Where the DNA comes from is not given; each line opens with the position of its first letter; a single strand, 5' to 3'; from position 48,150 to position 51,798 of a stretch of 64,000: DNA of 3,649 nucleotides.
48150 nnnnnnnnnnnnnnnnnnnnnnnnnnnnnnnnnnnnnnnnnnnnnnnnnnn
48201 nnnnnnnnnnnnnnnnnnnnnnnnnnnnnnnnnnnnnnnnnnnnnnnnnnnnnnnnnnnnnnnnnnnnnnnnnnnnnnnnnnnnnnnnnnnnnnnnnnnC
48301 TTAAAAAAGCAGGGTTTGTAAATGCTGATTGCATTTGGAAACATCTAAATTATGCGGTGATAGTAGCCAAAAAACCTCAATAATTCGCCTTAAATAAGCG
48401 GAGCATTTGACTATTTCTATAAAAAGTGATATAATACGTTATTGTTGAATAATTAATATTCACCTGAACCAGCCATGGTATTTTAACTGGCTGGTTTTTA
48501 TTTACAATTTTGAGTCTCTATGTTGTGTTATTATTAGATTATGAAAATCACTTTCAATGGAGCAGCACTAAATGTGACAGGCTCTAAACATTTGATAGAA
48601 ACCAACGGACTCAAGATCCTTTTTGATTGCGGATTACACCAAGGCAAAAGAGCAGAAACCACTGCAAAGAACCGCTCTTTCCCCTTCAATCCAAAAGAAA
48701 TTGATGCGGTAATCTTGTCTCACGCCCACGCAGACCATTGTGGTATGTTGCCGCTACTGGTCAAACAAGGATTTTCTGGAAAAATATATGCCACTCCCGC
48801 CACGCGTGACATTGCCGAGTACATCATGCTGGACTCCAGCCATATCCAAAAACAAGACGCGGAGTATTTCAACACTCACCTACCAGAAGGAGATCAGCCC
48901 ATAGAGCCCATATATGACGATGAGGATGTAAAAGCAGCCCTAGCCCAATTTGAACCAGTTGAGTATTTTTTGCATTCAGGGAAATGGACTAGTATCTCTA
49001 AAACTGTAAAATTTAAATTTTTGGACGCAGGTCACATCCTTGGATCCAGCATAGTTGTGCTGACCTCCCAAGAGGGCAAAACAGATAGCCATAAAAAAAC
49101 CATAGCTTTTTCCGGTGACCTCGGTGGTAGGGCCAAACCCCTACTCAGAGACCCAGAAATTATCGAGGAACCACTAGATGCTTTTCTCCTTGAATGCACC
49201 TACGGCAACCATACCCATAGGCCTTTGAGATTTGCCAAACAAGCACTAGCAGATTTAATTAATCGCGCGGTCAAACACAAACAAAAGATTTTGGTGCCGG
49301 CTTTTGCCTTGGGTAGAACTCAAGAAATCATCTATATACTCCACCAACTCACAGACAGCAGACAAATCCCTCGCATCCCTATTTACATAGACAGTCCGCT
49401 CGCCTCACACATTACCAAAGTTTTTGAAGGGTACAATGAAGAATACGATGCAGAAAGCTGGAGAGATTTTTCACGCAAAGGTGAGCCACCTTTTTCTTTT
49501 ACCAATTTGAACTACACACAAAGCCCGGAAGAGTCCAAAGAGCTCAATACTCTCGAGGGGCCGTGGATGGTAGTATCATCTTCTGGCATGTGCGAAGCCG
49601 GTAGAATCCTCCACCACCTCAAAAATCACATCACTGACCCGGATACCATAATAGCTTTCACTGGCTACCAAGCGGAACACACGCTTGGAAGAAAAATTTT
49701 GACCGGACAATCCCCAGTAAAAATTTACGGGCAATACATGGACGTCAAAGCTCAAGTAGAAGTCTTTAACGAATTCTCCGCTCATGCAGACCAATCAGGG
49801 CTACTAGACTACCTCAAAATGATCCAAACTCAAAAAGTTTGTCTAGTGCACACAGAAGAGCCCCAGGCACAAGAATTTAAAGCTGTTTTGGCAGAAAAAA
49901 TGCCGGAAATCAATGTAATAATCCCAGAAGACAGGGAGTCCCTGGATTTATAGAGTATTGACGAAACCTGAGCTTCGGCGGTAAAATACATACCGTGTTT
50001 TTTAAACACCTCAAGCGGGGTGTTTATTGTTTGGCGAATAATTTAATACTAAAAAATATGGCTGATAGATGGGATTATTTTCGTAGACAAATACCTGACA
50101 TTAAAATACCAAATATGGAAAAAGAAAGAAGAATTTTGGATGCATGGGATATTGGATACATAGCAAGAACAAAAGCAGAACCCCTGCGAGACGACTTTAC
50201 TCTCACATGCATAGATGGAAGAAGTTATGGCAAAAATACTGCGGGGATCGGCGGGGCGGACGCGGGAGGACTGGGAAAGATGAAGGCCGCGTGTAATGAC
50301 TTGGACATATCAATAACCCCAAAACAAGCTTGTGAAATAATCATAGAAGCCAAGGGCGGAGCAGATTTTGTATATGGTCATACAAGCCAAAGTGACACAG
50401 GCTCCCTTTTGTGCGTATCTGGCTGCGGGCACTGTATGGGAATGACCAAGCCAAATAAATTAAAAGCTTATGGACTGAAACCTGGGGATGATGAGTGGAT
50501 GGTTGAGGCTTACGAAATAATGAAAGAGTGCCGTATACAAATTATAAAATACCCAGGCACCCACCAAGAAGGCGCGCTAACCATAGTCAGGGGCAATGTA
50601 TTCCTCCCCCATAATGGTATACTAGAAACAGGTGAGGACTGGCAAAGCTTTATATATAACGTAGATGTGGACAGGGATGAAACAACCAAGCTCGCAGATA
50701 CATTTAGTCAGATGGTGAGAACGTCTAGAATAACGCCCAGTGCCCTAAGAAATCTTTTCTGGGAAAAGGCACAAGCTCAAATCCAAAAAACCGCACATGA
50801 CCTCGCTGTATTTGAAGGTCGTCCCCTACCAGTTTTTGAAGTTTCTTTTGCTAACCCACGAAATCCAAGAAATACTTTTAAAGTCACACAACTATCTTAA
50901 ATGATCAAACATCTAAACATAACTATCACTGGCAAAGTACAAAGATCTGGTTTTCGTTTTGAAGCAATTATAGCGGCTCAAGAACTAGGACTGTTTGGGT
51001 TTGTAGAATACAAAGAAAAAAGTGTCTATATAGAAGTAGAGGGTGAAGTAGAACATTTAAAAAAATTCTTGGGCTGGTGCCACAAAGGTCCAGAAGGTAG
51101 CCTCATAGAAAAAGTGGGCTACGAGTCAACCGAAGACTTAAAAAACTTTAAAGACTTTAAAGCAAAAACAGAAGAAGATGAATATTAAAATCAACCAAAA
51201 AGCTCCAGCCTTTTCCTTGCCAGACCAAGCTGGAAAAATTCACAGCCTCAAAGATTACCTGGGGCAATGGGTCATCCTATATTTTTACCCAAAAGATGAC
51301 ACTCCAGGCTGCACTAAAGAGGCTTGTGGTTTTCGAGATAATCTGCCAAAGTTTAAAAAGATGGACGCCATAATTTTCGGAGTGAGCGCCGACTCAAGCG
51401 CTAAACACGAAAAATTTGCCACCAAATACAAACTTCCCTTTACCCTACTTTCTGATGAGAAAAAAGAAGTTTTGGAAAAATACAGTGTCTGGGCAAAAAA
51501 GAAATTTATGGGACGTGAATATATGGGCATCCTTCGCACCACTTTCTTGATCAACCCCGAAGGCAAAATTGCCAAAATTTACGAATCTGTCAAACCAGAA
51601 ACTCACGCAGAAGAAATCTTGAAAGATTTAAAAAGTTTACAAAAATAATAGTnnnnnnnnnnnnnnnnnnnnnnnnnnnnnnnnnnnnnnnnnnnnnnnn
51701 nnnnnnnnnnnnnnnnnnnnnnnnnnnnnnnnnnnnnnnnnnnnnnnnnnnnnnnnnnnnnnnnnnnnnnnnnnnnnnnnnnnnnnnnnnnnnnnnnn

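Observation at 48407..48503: Near-consensus promoter immediately followed by a terminator hairpin upstream of the beta-CASP nuclease gene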

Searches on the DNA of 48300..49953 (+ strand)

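Call 5: search_rna_families(source=window, start=48300, end=48650, threshold=evalue, max_evalue=10, show_alignments=3)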
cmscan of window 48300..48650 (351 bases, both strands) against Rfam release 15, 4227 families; matches with E-value up to 10: 6.
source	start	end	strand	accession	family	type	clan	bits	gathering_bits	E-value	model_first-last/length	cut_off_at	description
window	48517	48581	+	RF00355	snoR28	Gene; snRNA; snoRNA; CD-box;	-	19.6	45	0.42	1-78/78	no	Small nucleolar RNA snoR28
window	48528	48607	+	RF03860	MIR1520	Gene; miRNA;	CL00145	19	53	3.4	1-122/122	no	MIR1520 microRNA precursor family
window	48421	48484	-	RF02057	STnc40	Gene; sRNA;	-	16.2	45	3.5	1-70/70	no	Salmonella enterica sRNA STnc40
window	48411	48504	+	RF00378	Qrr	Gene; sRNA;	-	15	50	3.5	1-108/108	no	Qrr RNA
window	48432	48497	-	RF02859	Arrc11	Gene; sRNA;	-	15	52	5.2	1-175/175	no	Actinobacillus sRNA 11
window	48536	48564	+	RF01727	SAM-SAH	Cis-reg; riboswitch;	-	12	40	3.5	1-49/49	no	SAM/SAH riboswitch aptamer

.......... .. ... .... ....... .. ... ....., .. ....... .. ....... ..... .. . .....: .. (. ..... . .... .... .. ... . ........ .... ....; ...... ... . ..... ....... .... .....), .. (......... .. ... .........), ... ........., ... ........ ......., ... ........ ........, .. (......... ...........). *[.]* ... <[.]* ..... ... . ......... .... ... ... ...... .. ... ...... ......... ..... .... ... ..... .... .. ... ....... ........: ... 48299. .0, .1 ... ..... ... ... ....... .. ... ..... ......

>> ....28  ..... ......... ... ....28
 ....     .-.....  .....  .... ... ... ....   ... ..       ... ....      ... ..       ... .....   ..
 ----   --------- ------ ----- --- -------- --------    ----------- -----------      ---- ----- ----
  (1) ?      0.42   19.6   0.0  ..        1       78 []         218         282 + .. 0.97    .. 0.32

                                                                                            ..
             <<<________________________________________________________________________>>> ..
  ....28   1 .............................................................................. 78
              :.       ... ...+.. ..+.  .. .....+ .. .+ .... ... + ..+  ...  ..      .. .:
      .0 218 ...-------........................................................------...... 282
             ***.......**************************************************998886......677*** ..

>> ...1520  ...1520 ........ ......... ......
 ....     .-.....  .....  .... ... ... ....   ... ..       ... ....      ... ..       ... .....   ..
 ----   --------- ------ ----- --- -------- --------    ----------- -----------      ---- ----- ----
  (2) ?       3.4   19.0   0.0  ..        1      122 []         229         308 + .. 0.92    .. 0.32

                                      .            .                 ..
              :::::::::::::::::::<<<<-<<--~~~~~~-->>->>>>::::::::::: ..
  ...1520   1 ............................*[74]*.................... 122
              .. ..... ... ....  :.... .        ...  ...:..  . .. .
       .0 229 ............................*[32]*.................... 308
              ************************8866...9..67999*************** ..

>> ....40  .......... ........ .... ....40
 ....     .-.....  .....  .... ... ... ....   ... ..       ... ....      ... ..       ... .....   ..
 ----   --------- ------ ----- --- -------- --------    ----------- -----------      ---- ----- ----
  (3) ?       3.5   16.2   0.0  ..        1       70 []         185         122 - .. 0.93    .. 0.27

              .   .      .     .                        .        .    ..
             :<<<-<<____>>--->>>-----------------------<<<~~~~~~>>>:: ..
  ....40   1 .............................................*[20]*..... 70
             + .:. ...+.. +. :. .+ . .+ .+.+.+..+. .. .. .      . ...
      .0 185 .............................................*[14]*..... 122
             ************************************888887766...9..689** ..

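Call 31: search_rna_families(sources=[L026, L027], threshold=gathering)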
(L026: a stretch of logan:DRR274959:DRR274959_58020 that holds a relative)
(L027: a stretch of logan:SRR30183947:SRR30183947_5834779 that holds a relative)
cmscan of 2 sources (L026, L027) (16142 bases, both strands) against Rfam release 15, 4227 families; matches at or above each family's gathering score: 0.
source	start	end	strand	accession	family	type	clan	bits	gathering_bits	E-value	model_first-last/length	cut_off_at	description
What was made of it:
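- Tried and rejected: Scanning L026 and L027 gave nothing at gathering score (call 31).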

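Call 32: search_rna_families(source=L026, start=900, end=1260, threshold=evalue, max_evalue=10, show_alignments=3)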
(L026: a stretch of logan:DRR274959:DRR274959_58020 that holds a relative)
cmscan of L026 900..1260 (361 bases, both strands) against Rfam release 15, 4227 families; matches with E-value up to 10: 12.
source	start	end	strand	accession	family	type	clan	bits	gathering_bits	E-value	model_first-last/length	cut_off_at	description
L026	1139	1207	-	RF02923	HTH-XRE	Cis-reg;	-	25.9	49.8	0.005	1-78/78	no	HTH-XRE RNA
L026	1077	1138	+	RF02362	Yfr10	Gene; sRNA;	-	21.4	43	0.68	1-78/78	no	Cyanobacterial functional RNA 10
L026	1043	1130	+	RF02713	MCS4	Gene; sRNA;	-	18.1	56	3.2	1-123/123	no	Mycoplasma sRNA MCS4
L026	1095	1165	-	RF01859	Phe_leader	Cis-reg; leader;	-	18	55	1.5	1-125/125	no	Phenylalanine leader peptide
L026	1081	1183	+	RF02705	B_rapa_snoR775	Gene; snRNA; snoRNA; HACA-box;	-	17.4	64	5.5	1-127/127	no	Brassica rapa small nucleolar RNA 775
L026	1076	1129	+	RF00506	Thr_leader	Cis-reg; leader;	-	16.6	55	1.1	1-118/118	no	Threonine operon leader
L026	1089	1209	+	RF01228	snoR111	Gene; snRNA; snoRNA; HACA-box;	-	15.9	38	3.2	1-128/128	no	Small nucleolar RNA snoR111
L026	1066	1130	+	RF01859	Phe_leader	Cis-reg; leader;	-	15.2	55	6.3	1-125/125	no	Phenylalanine leader peptide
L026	1097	1178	-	RF04180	BTnc231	Gene; sRNA;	-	15.1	80.4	1.1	1-154/154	no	Bacteroides sRNA BTnc231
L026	904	987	-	RF01414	Dicty_Class_I_RNA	Gene;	-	14.1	41.5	8.7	1-56/56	no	Class I RNA from Dictyostelium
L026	981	1064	+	RF02814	Sso133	Gene; sRNA;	-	13.3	44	7.2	1-73/73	no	Sulfolobus sRNA133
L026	1095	1175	-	RF00506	Thr_leader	Cis-reg; leader;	-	12.8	55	8.8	1-118/118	no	Threonine operon leader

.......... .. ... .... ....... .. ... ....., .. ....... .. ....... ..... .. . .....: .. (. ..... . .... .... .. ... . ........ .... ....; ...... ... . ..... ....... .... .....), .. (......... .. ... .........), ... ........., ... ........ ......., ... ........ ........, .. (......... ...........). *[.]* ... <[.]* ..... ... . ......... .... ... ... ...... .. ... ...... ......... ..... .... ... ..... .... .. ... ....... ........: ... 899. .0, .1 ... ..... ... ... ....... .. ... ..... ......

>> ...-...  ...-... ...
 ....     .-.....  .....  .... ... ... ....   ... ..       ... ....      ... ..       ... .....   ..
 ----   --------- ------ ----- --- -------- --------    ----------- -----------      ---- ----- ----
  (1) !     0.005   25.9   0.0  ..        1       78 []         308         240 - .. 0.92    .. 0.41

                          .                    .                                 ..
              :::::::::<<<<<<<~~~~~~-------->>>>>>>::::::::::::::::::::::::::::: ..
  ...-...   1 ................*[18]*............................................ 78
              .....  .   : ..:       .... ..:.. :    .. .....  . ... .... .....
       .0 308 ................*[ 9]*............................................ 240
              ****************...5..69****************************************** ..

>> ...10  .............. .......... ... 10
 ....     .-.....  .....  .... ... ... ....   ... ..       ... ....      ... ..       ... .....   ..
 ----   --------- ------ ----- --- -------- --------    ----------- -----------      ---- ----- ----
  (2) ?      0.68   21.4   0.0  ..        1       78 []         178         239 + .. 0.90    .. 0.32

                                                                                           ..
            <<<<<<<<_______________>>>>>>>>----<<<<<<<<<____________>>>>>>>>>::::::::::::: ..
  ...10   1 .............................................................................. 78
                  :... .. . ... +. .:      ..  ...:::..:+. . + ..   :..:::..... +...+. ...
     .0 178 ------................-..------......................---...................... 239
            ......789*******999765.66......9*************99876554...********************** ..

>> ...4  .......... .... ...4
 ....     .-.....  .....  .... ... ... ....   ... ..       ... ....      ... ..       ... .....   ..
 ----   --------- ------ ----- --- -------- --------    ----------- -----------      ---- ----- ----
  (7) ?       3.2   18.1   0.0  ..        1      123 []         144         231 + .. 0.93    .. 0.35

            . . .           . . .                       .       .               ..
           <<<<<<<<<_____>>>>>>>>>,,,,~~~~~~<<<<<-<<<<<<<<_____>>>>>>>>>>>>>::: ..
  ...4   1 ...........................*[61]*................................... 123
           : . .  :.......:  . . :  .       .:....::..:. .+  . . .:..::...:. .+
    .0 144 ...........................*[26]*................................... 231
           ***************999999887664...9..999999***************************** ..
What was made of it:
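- Tried and rejected: The permissive scan of L026 900-1260 gave its best hit, HTH-XRE, at 25.9 bits against a gathering score of 49.8 (E = 0.005); I treat this as noise (call 32).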

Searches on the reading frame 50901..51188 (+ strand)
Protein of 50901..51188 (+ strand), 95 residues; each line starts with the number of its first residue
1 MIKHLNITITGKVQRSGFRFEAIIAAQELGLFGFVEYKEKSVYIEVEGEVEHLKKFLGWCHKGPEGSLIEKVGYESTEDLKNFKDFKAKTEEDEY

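Call 8: search_protein_families(library=pfam, proteins=[window:50901-51188:+])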
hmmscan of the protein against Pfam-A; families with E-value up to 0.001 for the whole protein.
window:50901-51188:+ (95 aa): 1 family
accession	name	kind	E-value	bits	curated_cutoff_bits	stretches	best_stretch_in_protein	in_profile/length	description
PF00708.24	Acylphosphatase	-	6e-18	65.4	22.5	1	6-87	2-84/85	Acylphosphatase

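Call 9: search_protein_families(library=ncbifam, proteins=[window:50901-51188:+])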
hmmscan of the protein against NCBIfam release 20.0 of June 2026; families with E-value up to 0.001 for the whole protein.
window:50901-51188:+ (95 aa): 28 families (the best 25 are shown)
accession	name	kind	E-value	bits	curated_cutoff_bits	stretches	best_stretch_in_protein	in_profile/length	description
NF011019.0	PRK14448.1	equivalog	1.5e-13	50.7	100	1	6-88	5-88/90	acylphosphatase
NF011009.0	PRK14435.1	equivalog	3.2e-13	49.6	119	1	3-89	2-88/90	acylphosphatase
NF011000.0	PRK14426.1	equivalog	3.6e-12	46.2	89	1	6-87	7-90/92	acylphosphatase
NF011003.0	PRK14429.1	equivalog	8.3e-11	41.8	90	1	3-86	2-86/91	acylphosphatase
NF011023.0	PRK14452.1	equivalog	9.8e-11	41.7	113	1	6-72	23-90/107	acylphosphatase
NF011012.0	PRK14440.1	equivalog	4.3e-10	39.7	103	1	1-87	1-88/90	acylphosphatase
NF011010.0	PRK14436.1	equivalog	4.7e-10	39.7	117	1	6-84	7-88/91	acylphosphatase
NF011007.0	PRK14433.1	equivalog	5.5e-10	39.3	100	1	4-84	3-86/88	acylphosphatase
NF011011.0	PRK14438.1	equivalog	8.2e-10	38.7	109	1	7-88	7-89/91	acylphosphatase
NF011001.0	PRK14427.1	equivalog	1.9e-09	37.7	100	1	5-88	19-103/105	acylphosphatase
NF010998.0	PRK14424.1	equivalog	2.3e-09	37.3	100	1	3-87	11-96/98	acylphosphatase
NF011013.0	PRK14441.1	equivalog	1.1e-08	35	114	1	6-79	8-82/93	acylphosphatase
NF011020.0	PRK14449.1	equivalog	2.1e-08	34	103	1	1-87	1-88/90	acylphosphatase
NF010995.0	PRK14420.1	equivalog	3.5e-08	33.8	110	1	3-87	2-87/91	acylphosphatase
NF011021.0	PRK14450.1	equivalog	9.5e-08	31.9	109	1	5-89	4-90/91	acylphosphatase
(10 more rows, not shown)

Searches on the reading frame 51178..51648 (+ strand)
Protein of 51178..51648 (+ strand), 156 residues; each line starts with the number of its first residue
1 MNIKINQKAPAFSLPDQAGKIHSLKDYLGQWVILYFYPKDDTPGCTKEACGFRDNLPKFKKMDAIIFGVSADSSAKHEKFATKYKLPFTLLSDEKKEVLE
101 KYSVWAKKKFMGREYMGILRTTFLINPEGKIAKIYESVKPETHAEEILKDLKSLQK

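Call 8: search_protein_families(library=pfam, proteins=[window:51178-51648:+])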
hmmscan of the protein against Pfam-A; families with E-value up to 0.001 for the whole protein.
window:51178-51648:+ (156 aa): 2 families
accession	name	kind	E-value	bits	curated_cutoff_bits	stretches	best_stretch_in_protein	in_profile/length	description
PF00578.27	AhpC-TSA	-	8.8e-44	148.9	26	1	5-133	1-123/124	AhpC/TSA family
PF08534.16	Redoxin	-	3.3e-21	76.1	26.6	1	6-145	3-141/148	Redoxin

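Call 9: search_protein_families(library=ncbifam, proteins=[window:51178-51648:+])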
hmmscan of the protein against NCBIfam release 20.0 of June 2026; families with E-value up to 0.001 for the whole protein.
window:51178-51648:+ (156 aa): 11 families
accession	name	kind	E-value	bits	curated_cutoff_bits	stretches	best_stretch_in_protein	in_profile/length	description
NF006960.0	PRK09437.1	equivalog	9.4e-51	171.8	140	1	3-153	4-154/156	thioredoxin-dependent thiol peroxidase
NF053650.1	PerredPrxQDein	equivalog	4.5e-50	169.5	260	1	10-153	2-144/148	thioredoxin-dependent peroxiredoxin PrxQ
NF009668.0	PRK13189.1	equivalog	6.5e-18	64.8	211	1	3-155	10-164/224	peroxiredoxin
NF040737.1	peroxi_PrxU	equivalog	5.8e-17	62.2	270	1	2-155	35-193/233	thioredoxin-dependent peroxiredoxin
NF002854.0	PRK03147.1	subfamily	2.1e-15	57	170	1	3-152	36-173/176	thiol-disulfide oxidoreductase ResA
TIGR03137.1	AhpC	equivalog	3.7e-15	56.2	272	1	23-153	25-154/187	alkyl hydroperoxide reductase subunit C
NF009669.0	PRK13190.1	equivalog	4.3e-15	55.5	261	1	1-155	1-155/203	putative peroxiredoxin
NF009670.0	PRK13191.1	equivalog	5.5e-13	48.9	374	1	5-155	9-161/215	putative peroxiredoxin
NF010122.0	PRK13599.1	equivalog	6e-11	42.2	456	1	10-155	14-161/220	peroxiredoxin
NF001808.0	PRK00522.1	equivalog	0.0001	21.8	123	1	3-109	18-124/167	thiol peroxidase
NF011576.0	PRK15000.1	subfamily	0.00098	18.9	301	0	29-104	34-116/200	peroxiredoxin C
